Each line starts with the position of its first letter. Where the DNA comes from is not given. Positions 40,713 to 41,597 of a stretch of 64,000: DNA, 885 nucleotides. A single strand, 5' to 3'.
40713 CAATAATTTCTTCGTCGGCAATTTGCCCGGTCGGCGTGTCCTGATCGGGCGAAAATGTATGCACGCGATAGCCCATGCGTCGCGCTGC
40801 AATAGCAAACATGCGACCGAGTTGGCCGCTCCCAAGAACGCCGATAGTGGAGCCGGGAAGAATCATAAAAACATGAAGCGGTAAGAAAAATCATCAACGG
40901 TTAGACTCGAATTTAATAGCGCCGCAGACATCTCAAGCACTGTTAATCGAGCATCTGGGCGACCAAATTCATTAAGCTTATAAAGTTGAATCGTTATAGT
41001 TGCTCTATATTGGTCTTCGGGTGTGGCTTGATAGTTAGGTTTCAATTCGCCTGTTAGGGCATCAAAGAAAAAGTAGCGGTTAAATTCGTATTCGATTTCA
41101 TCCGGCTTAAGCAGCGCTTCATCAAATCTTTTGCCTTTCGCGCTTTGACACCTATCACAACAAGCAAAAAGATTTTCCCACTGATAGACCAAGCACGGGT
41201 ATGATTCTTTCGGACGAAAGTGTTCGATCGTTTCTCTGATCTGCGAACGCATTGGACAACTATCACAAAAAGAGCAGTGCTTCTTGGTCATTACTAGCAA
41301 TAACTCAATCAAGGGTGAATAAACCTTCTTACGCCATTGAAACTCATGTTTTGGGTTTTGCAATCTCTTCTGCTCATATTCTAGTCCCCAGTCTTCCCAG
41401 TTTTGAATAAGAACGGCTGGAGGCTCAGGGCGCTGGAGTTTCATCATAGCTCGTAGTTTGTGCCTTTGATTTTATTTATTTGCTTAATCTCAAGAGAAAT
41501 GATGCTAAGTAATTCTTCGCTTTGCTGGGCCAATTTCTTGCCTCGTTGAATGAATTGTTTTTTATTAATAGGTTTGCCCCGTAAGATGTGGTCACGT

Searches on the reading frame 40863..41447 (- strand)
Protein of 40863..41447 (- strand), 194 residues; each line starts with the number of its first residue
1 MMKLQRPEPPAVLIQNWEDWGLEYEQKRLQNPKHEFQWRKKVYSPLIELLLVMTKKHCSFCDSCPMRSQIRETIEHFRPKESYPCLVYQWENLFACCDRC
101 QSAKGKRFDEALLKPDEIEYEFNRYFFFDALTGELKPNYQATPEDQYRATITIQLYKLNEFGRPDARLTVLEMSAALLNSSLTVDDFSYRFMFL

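Call 57: search_protein_families(library=pfam, max_evalue=0.001, proteins=[window:40863-41447:-])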
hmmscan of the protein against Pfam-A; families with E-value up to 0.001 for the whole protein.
window:40863-41447:- (194 aa): 1 family
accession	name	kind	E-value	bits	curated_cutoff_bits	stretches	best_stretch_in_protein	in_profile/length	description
PF14279.12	HNH_5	-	0.00036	20.8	27.5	1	58-114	1-53/56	HNH endonuclease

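Call 81: search_protein_families(library=padloc, max_evalue=0.001, proteins=[window:40863-41447:-])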
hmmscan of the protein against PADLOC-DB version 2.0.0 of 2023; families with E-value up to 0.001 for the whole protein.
window:40863-41447:- (194 aa): 63 families (the best 25 are shown)
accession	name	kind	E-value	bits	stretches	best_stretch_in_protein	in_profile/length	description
PDLC00351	PtuB1|PtuB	-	7e-68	226.6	1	1-193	1-193/195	Unknown function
PDLC00337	PtuB1|PtuB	-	4.4e-24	83.6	1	1-178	1-171/216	Unknown function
PDLC00324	PtuB1|PtuB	-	3.6e-20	70.6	1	2-177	2-168/209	Unknown function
PDLC02924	HNH_I-A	-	6e-20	70.1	1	1-180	1-164/198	-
PDLC00358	PtuB1|PtuB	-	2.4e-16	58.1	1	46-163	36-156/215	Unknown function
PDLC00334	PtuB1|PtuB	-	5.1e-16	57.2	1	46-160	35-152/222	Unknown function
PDLC00336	PtuB1|PtuB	-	1.1e-15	56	1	1-160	1-162/250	Unknown function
PDLC00332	PtuB1|PtuB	-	4e-15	54.2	1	23-173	19-166/212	Unknown function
PDLC00342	PtuB1|PtuB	-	6e-15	53.3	1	1-106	1-98/247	Unknown function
PDLC00326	PtuB1|PtuB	-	3.1e-14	51.3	1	50-187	41-179/197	Unknown function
PDLC00315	PtuB1|PtuB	-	9.7e-14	49.7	1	41-161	16-132/227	Unknown function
PDLC00348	PtuB1|PtuB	-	6.6e-13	46.6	1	1-160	1-151/198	Unknown function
PDLC00330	PtuB1|PtuB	-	2.7e-11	41.8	1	12-107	10-112/271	Unknown function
PDLC00343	PtuB1|PtuB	-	3.7e-11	41.2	1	32-103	40-120/283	Unknown function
PDLC04270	PDC-M01B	-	1.3e-10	39.2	1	45-109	81-145/280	-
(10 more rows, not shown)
